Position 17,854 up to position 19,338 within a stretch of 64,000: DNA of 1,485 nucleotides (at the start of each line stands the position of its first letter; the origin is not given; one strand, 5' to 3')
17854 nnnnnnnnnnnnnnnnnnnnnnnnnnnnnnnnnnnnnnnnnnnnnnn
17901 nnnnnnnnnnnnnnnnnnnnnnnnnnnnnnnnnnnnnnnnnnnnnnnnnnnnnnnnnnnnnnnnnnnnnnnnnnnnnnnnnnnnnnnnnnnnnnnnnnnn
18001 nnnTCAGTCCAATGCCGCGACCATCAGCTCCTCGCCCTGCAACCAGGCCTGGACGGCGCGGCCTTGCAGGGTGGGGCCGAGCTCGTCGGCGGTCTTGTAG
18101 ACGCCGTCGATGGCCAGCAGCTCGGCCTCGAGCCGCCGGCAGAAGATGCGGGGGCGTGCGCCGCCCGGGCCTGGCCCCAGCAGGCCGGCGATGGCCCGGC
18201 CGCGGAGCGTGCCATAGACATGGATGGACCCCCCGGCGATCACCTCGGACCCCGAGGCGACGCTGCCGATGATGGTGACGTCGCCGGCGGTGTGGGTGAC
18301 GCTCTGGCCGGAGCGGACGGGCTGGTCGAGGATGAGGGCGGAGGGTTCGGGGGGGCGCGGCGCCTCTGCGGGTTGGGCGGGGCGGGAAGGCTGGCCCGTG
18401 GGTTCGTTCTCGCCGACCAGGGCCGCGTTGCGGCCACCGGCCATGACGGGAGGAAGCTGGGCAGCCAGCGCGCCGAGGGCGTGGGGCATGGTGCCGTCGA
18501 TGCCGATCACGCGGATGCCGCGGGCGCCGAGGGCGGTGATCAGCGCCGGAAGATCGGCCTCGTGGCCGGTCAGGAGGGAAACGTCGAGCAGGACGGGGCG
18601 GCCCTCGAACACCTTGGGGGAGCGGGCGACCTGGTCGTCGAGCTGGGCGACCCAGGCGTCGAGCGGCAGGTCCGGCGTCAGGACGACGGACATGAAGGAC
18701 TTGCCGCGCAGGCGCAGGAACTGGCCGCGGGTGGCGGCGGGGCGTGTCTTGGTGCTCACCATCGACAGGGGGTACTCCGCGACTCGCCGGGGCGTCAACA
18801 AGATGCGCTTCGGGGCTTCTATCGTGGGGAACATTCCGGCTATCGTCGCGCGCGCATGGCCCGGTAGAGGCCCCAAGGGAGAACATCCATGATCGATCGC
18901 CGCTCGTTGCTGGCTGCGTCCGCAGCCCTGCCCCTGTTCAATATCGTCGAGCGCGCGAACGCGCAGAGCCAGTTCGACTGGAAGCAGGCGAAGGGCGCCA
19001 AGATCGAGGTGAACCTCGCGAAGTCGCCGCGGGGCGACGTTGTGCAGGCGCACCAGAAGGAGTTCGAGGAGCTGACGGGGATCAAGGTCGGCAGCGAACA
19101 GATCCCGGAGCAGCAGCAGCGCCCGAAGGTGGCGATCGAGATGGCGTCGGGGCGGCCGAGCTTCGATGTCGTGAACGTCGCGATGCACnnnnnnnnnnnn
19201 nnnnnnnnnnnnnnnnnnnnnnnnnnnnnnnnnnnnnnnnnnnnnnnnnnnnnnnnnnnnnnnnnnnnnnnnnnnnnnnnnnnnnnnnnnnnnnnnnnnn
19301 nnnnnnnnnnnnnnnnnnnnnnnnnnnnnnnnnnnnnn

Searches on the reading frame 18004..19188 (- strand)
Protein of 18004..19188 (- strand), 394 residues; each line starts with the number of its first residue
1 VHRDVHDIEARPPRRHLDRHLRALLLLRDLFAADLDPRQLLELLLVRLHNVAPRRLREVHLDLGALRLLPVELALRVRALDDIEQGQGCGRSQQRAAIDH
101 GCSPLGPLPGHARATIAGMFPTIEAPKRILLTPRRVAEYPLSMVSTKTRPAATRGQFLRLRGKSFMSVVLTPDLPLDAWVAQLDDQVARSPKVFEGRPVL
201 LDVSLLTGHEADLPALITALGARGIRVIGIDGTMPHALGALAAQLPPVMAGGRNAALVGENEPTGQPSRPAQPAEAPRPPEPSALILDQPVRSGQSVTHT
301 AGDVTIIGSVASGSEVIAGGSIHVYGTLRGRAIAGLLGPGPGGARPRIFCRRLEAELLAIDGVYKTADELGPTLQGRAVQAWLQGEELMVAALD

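Call 11: search_protein_families(library=pfam, proteins=[window:18004-19188:-], max_evalue=0.001)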
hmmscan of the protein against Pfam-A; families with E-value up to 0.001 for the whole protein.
window:18004-19188:- (394 aa): 2 families
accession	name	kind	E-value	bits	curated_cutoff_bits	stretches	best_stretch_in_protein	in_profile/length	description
PF03775.22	MinC_C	-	1.3e-24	86.5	33.2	1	287-390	2-101/102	Septum formation inhibitor MinC, C-terminal domain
PF05209.18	MinC_N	-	3.3e-07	30.7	27.3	1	160-226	3-70/71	Septum formation inhibitor MinC, N-terminal domain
